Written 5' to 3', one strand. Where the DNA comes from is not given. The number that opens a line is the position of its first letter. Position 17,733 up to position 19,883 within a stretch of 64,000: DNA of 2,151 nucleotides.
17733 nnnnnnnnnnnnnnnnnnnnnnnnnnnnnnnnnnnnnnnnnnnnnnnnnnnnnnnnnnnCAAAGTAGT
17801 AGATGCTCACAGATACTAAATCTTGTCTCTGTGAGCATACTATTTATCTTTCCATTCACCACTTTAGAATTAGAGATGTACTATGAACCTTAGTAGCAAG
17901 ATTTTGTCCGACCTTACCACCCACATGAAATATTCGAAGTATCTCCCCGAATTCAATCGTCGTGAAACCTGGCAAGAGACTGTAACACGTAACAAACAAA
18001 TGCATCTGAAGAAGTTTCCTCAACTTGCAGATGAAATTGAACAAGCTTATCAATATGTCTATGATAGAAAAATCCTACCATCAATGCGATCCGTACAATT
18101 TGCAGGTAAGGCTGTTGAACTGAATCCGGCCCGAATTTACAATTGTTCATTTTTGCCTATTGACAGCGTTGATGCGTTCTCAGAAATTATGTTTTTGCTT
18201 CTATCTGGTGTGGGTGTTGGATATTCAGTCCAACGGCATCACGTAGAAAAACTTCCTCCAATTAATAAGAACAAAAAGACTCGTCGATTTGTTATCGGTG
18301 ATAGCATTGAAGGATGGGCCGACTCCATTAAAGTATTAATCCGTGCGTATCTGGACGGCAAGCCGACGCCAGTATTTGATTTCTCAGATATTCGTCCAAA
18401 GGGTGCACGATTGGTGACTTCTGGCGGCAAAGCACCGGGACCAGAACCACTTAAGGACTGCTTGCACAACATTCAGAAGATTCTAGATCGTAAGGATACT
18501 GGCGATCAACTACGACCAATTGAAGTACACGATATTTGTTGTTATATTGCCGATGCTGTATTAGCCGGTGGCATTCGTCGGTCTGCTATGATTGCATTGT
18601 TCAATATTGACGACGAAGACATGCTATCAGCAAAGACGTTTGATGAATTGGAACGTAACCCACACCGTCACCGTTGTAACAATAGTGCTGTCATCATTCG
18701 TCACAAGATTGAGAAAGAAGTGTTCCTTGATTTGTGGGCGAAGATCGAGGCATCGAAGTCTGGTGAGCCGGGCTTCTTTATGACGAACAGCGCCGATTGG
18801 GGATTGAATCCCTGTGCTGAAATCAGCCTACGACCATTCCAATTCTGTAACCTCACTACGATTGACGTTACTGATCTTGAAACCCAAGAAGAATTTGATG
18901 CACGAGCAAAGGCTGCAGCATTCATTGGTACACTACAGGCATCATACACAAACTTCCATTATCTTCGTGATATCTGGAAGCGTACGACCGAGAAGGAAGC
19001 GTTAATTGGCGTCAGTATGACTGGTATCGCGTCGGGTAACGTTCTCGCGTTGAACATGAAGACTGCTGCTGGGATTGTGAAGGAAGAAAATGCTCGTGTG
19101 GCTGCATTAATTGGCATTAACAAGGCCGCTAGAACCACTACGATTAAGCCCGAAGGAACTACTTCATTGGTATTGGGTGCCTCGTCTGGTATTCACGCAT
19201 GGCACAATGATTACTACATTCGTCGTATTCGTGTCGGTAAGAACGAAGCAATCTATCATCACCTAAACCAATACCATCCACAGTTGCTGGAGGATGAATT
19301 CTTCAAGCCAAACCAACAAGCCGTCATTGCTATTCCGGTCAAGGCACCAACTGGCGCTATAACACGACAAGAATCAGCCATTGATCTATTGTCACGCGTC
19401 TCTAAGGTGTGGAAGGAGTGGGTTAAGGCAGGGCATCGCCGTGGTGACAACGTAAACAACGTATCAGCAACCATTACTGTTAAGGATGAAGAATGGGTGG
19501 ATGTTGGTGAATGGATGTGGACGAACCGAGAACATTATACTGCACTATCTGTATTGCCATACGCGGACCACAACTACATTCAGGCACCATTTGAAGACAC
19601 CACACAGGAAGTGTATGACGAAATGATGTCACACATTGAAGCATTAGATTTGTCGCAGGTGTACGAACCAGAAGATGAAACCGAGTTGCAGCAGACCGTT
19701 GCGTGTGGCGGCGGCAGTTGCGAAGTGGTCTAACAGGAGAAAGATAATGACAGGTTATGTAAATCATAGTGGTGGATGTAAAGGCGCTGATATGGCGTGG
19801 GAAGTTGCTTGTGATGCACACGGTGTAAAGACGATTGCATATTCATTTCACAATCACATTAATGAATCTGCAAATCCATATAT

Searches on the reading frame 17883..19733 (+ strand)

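Call 3: search_protein_families(library=pfam, proteins=[window:17883-19733:+], max_evalue=0.1)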
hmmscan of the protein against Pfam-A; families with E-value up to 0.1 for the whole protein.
window:17883-19733:+ (616 aa): 4 families
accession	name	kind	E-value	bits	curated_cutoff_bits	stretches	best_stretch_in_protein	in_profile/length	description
PF21995.1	RNR-II_ins_dom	-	1.1e-07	32.5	27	1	130-201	31-107/107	B12-dependent ribonucleotide reductase, insertion domain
PF02867.20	Ribonuc_red_lgC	-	4.1e-07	29.5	23.9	1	417-463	382-432/523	Ribonucleotide reductase, barrel domain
PF17975.6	RNR_Alpha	-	0.0037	18.2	26.4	1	8-44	20-58/101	Ribonucleotide reductase alpha domain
PF11396.14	PepSY_like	-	0.034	14.9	28.3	0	23-58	14-50/83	Putative beta-lactamase-inhibitor-like, PepSY-like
